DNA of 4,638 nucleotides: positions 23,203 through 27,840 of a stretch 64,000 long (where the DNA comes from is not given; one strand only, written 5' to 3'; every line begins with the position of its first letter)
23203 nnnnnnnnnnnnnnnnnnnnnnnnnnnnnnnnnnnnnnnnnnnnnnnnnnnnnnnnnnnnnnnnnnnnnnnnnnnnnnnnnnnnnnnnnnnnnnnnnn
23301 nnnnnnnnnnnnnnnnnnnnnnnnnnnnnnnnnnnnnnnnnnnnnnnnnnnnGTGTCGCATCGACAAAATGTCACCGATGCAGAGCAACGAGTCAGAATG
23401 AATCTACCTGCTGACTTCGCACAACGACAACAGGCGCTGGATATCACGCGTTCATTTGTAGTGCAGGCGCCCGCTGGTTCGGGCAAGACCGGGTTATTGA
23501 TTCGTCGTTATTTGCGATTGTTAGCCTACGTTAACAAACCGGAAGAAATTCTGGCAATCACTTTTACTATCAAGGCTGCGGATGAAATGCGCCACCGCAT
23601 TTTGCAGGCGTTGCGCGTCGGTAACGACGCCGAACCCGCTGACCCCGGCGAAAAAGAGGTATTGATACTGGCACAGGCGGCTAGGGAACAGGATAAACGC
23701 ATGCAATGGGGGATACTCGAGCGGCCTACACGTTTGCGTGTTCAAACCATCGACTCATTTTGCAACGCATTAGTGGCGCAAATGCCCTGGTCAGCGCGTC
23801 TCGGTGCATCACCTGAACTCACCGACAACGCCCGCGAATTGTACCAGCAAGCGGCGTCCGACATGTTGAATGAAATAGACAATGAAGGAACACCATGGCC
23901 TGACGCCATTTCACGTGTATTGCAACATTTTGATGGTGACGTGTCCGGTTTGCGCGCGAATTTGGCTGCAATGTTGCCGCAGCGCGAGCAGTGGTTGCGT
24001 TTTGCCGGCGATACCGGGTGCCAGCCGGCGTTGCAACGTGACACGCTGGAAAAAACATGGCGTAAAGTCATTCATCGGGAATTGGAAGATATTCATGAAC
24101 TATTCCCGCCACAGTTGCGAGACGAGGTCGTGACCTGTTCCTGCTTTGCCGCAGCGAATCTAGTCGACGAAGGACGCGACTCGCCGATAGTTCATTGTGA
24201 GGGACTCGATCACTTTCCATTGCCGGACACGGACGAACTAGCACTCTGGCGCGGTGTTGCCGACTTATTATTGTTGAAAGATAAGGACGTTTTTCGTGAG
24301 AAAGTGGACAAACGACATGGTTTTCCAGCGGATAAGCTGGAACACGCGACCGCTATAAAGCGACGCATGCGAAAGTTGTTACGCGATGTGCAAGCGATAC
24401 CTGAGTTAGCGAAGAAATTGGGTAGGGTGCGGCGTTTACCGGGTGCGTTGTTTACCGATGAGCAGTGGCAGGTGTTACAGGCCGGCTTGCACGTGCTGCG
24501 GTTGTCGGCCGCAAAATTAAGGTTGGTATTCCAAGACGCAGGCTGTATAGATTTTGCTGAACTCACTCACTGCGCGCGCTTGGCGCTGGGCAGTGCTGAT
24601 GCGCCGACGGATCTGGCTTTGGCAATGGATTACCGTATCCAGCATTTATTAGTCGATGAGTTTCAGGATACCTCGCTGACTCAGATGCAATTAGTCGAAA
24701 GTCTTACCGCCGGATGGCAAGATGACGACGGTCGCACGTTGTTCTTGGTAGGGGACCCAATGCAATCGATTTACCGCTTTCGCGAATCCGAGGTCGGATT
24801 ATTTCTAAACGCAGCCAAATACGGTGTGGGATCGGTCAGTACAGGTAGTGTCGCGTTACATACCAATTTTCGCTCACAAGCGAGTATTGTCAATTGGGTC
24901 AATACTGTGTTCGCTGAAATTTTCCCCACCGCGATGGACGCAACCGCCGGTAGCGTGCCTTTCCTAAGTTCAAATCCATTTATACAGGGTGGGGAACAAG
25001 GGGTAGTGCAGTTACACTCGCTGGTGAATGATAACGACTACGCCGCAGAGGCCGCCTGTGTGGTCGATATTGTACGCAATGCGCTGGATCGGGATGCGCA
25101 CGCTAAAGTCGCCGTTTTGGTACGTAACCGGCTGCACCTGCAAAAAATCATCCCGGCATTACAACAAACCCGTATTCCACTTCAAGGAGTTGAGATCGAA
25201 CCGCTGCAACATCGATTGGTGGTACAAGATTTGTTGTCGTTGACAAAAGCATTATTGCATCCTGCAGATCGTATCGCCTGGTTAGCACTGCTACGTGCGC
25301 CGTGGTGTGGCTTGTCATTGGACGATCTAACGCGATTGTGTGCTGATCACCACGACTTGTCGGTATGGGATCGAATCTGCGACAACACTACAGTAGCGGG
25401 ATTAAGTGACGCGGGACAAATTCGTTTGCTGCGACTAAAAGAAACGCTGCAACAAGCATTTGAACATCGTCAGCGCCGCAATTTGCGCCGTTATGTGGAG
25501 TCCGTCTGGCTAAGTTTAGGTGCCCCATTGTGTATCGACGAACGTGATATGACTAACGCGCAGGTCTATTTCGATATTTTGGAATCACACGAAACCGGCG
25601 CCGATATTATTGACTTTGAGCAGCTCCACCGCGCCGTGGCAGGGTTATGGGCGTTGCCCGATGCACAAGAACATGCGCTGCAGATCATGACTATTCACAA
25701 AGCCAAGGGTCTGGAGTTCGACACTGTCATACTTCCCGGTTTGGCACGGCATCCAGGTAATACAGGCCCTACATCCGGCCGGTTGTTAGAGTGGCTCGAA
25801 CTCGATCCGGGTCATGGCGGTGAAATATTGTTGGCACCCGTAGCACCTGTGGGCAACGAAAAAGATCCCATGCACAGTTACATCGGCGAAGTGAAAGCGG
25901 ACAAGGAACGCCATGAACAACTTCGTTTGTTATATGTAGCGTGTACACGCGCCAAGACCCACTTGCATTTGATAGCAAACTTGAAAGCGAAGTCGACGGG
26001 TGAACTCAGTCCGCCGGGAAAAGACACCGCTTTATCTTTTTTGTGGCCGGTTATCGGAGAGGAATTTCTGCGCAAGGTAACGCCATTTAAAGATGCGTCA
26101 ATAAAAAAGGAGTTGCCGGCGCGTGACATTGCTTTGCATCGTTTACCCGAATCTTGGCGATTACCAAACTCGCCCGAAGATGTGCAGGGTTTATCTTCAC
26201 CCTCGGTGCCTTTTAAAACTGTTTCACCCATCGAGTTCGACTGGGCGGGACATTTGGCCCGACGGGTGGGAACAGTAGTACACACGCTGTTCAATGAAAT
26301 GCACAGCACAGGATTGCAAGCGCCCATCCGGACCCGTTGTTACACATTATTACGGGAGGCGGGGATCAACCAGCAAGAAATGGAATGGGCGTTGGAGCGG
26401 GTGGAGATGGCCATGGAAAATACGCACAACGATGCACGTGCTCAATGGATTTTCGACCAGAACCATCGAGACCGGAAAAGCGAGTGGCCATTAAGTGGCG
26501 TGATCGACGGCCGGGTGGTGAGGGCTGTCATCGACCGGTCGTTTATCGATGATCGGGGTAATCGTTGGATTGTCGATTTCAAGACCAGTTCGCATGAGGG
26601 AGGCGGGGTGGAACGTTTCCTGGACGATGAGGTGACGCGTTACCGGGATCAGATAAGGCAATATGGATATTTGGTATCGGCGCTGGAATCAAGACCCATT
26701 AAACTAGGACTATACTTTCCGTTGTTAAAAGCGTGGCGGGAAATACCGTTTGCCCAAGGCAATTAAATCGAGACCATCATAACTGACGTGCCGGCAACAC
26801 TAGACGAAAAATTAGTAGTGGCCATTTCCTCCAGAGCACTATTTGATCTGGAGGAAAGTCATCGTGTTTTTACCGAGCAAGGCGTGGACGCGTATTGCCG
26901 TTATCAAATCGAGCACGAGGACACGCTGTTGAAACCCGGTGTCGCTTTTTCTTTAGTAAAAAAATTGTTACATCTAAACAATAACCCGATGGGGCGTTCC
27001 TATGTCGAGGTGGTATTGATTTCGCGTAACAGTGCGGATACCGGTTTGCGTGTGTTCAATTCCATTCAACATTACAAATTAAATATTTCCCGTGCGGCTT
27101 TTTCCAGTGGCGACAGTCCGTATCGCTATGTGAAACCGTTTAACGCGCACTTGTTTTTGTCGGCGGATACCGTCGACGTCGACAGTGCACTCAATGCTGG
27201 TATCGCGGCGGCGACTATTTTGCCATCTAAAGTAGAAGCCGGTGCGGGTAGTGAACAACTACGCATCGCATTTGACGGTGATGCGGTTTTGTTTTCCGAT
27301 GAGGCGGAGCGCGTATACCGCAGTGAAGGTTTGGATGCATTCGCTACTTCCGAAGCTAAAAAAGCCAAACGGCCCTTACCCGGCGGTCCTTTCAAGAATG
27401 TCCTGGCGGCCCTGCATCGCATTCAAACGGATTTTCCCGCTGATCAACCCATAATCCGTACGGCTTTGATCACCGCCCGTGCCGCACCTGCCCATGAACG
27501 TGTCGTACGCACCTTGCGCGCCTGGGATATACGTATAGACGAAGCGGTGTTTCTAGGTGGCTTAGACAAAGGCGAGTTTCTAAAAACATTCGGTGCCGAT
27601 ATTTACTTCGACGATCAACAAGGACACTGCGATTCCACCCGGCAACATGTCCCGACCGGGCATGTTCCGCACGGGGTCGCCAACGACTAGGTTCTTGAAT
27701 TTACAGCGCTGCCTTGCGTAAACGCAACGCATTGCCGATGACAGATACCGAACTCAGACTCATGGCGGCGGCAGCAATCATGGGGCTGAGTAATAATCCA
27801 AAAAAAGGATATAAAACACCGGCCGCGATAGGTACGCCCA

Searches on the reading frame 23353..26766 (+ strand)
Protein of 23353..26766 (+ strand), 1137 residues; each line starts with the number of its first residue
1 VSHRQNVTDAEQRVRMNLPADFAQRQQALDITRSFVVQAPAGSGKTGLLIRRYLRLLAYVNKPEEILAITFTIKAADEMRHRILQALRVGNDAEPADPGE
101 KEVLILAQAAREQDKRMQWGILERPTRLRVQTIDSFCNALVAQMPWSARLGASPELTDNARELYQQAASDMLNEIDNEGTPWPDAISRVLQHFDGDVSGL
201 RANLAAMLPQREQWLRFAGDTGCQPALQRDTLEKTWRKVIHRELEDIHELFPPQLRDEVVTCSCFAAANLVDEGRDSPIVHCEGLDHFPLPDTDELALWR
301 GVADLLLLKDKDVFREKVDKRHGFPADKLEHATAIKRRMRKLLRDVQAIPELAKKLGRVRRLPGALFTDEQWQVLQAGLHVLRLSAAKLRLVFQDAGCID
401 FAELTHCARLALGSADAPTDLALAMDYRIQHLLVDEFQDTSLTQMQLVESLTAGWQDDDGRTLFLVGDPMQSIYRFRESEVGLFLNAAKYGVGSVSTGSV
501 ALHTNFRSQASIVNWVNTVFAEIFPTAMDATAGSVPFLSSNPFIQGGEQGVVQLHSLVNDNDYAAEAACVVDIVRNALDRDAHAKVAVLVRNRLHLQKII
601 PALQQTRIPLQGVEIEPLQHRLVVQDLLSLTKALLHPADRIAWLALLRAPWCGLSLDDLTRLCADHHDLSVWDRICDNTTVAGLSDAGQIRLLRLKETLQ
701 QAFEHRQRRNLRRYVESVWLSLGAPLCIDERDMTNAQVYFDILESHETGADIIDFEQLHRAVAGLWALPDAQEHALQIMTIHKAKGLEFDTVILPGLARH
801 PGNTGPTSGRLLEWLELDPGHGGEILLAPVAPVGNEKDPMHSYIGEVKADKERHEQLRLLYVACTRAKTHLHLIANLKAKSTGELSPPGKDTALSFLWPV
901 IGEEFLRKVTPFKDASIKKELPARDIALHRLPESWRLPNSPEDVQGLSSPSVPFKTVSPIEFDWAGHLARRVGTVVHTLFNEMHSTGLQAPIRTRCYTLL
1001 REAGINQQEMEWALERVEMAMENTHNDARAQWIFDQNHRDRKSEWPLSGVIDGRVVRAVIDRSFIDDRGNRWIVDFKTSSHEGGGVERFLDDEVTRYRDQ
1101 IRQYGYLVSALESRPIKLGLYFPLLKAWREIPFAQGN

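Call 57: search_protein_families(library=pfam, proteins=[window:23353-26766:+], max_evalue=0.00001)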
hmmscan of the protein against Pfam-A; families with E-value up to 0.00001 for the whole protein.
window:23353-26766:+ (1137 aa): 4 families
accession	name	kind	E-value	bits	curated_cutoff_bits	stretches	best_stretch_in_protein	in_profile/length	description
PF00580.27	UvrD-helicase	-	3.9e-40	138.7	23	1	23-489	4-268/271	UvrD/REP helicase N-terminal domain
PF13361.12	UvrD_C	-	3.4e-26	92.9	25.6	2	774-876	285-348/350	UvrD-like helicase C-terminal domain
PF13245.12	AAA_19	-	5.2e-14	53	25.1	0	427-477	89-134/134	AAA domain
PF13538.12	UvrD_C_2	-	1.4e-11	44.5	27.4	0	778-801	4-29/52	UvrD-like helicase C-terminal domain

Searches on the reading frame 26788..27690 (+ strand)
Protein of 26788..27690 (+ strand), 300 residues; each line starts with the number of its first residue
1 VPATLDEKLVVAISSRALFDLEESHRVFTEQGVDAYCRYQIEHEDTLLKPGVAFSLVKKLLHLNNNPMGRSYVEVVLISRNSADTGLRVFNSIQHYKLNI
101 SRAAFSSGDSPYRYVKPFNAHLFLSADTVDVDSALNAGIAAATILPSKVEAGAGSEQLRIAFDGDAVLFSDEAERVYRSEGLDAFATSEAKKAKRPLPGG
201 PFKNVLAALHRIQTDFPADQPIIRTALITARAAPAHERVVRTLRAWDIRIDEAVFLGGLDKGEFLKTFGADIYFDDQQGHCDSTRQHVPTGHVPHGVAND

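Call 57: search_protein_families(library=pfam, proteins=[window:26788-27690:+], max_evalue=0.00001)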
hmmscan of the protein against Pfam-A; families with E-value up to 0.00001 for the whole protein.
window:26788-27690:+ (300 aa): 1 family
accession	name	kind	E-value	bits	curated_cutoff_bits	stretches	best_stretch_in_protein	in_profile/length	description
PF06189.17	5-nucleotidase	-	1.2e-136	454.8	28.2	1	1-299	1-301/302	5'-nucleotidase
